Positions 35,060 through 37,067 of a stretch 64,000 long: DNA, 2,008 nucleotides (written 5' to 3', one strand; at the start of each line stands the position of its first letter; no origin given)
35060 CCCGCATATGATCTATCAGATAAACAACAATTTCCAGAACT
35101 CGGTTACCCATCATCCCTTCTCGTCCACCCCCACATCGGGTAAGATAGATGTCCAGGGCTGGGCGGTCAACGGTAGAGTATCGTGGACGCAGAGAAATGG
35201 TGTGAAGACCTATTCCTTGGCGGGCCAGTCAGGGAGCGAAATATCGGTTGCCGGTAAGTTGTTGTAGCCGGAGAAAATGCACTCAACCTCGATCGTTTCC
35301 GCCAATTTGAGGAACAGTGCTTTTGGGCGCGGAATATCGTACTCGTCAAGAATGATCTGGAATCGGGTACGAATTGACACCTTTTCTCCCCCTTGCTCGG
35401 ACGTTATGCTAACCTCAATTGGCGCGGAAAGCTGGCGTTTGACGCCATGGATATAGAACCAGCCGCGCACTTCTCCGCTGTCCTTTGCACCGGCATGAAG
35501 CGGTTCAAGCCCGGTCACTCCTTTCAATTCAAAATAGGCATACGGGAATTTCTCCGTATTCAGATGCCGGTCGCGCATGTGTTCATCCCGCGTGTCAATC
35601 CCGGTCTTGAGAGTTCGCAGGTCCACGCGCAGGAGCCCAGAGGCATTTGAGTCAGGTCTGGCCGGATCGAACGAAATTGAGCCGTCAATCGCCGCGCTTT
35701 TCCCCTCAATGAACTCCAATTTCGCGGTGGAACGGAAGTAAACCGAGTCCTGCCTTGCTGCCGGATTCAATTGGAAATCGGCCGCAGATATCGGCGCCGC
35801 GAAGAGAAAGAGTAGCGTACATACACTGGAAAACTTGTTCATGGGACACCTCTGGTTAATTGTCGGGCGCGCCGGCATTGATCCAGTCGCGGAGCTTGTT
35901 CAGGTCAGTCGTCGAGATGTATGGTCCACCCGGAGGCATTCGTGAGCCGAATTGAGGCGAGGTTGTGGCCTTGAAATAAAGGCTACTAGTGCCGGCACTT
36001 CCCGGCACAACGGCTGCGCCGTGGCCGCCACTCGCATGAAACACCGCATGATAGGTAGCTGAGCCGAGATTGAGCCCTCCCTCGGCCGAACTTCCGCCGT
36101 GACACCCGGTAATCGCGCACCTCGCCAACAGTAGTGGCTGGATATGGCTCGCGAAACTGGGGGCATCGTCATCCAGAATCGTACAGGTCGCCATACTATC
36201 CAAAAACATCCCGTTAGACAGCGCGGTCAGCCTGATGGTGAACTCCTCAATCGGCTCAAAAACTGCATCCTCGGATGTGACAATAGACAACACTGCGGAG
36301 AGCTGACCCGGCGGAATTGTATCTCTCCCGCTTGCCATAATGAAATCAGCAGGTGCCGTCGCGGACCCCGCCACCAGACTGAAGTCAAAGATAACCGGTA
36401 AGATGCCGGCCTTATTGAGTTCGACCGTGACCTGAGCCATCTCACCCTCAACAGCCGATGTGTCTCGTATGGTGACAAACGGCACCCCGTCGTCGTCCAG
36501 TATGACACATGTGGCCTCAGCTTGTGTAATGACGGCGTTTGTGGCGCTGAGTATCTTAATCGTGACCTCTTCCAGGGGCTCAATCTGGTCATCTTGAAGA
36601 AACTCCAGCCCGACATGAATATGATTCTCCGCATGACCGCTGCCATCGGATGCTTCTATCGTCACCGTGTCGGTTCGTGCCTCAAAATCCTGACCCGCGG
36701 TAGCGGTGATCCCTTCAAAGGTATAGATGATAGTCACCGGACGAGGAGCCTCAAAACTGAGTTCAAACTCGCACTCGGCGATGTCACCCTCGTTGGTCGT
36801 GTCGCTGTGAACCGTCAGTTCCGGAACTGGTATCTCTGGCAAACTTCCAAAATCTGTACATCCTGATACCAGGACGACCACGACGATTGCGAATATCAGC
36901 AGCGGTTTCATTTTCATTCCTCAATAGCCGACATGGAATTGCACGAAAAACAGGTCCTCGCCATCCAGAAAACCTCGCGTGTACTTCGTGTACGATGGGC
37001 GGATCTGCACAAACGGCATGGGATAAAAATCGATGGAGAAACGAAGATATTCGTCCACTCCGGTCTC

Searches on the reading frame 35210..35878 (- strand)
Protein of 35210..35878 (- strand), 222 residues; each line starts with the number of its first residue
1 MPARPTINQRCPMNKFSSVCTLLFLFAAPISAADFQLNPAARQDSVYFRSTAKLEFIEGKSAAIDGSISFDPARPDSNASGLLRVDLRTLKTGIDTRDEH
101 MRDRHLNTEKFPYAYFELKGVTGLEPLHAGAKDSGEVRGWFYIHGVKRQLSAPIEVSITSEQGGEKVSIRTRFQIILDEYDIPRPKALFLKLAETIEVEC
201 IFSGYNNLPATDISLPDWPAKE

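Call 3: search_protein_families(library=pfam, proteins=[window:35210-35878:-], max_evalue=1)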
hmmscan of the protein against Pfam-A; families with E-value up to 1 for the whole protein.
window:35210-35878:- (222 aa): 1 family
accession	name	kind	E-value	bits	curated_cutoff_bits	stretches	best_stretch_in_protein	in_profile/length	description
PF04264.18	YceI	-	7.2e-17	62.6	23.7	1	45-199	9-145/150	YceI-like domain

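Call 4: search_protein_families(library=ncbifam, proteins=[window:35210-35878:-], max_evalue=1)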
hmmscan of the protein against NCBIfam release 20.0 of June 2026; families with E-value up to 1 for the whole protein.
window:35210-35878:- (222 aa): 1 family
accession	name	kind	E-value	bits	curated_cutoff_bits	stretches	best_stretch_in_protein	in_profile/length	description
NF002994.0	PRK03757.1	equivalog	2.2e-10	40.6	232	1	22-183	12-170/191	YceI family protein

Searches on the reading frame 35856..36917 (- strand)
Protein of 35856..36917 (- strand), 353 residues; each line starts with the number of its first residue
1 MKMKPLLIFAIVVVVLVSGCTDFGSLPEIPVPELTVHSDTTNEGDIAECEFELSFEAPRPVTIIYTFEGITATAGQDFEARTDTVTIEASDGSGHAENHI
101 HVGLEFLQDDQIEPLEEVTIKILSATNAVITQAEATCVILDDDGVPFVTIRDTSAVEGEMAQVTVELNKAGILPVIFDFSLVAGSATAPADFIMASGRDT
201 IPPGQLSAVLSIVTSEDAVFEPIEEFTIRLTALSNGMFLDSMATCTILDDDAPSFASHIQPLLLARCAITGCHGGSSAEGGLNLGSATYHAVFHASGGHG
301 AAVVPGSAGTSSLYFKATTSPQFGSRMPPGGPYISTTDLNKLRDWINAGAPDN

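Call 3: search_protein_families(library=pfam, proteins=[window:35856-36917:-], max_evalue=1)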
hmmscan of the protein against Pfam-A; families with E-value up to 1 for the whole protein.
window:35856-36917:- (353 aa): 3 families
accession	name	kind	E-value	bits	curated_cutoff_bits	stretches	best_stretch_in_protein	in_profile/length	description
PF03160.20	Calx-beta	-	1.9e-11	44.5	27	2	159-251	22-119/119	Calx-beta domain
PF07635.16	PSCyt1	-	3.5e-07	31.2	22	1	271-329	3-57/59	Planctomycete cytochrome C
PF00344.25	SecY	-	0.097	12.5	32.2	1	136-195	142-191/306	SecY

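Call 4: search_protein_families(library=ncbifam, proteins=[window:35856-36917:-], max_evalue=1)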
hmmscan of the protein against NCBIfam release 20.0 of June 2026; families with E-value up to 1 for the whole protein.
window:35856-36917:- (353 aa): 3 families
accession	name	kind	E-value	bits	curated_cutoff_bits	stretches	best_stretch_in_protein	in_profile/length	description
TIGR00845.1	caca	equivalog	4.1e-06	24.9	679.85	1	174-237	427-494/921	sodium/calcium exchanger 1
NF047812.1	LIC11213_lipo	equivalog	0.0028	17.8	100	1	246-319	32-93/118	LIC11213 family lipoprotein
TIGR03806.1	chp_HNE_0200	subfamily_domain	0.14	11.3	313.3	1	294-347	259-312/314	SO2930 family diheme c-type cytochrome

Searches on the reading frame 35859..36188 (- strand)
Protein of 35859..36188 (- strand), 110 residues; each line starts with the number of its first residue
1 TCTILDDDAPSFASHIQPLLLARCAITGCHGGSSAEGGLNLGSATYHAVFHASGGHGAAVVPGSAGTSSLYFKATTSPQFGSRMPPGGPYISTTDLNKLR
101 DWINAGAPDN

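Call 68: find_homologous_proteins(query=window:35859-36188:-, max_evalue=0.001)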
Query window:35859-36188:- (110 aa): 8 proteins with E <= 0.001 among 17 candidates.
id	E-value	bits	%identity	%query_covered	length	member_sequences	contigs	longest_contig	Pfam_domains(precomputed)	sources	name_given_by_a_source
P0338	2.0e-43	165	67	98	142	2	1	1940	PF07635.17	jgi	jgi:hypothetical protein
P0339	1.4e-35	140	58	98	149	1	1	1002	PF07635.17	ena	-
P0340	1.5e-30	124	60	90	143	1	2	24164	-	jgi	jgi:hypothetical protein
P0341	6.4e-17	80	47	91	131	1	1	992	PF07635.17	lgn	-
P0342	8.3e-9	54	41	91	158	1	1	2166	PF07635.17,PF13442.12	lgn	-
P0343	1.2e-8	53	41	91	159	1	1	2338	PF07635.17,PF13442.12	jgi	jgi:hypothetical protein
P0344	4.1e-6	45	36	91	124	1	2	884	PF07635.17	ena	-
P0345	1.3e-5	43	38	91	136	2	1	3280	PF07635.17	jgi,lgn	-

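Call 83: predict_structure(alignment_id=A5)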
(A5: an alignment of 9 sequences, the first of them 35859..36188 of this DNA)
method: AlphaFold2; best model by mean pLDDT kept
length: 110 residues; sequences in the alignment: 9
mean_pLDDT: 73.9   pTM: 0.71
mean pLDDT of the five models: 73.9, 69.0, 65.3, 65.2, 61.8
residues with pLDDT >= 90: 15; 70-90: 53; 50-70: 31; < 50: 11
segments of 3 or more residues with pLDDT < 50: 1-6, 78-81
pLDDT, mean of each block of 10 residues (from residue 1): 53 86 61 58 79 80 90 67 61 88 90
secondary structure, 60 per line:
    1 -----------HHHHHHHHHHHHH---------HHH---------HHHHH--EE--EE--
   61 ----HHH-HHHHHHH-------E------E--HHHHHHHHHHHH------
elements in order: H12-24 H46-50 H69-75 H93-104

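Call 86: fold_search(model_id=the predicted structure, library=pdb)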
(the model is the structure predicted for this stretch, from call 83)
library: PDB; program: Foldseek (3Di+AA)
matches with E <= 10: 8; with E <= 0.001: 0
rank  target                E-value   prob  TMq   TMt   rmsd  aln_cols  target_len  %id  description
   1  5c2v_A                2.8e-01  0.57  0.53  0.09   7.7       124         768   24  Kuenenia stuttgartiensis Hydrazine Synthase (released 2015-10-14)
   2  5c2v_D                5.6e-01  0.41  0.53  0.09   7.9       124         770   24  Kuenenia stuttgartiensis Hydrazine Synthase (released 2015-10-14)
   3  5mab_C                9.2e-01  0.10  0.40  0.20  14.0       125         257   18  FoxE P3121 crystal structure of Rhodopseudomonas ferrooxidans SW2 putative iron oxidase (released 2017-12-20)
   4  5mab_A                2.6e+00  0.06  0.41  0.20  14.3       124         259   21  FoxE P3121 crystal structure of Rhodopseudomonas ferrooxidans SW2 putative iron oxidase (released 2017-12-20)
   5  7t8t                  4.0e+00  0.01  0.10  0.02  10.1        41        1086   20  CryoEM structure of PLCg1 (released 2022-12-21)
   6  5i6c_B                5.3e+00  0.01  0.13  0.05   7.6        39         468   18  The structure of the eukaryotic purine/H+ symporter, UapA, in complex with Xanthine (released 2016-04-27)
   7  5mvo_A                8.1e+00  0.01  0.28  0.15  13.8       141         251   19  FoxE P43212 crystal structure of Rhodopseudomonas ferrooxidans SW2 putative iron oxidase (released 2018-02-28)
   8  2i8f                  8.7e+00  0.02  0.20  0.25   7.9        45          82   24  Solution Conformation of the H47A Mutant of Pseudomonas stutzeri ZoBell Ferrocytochrome c-551 (released 2007-06-05)
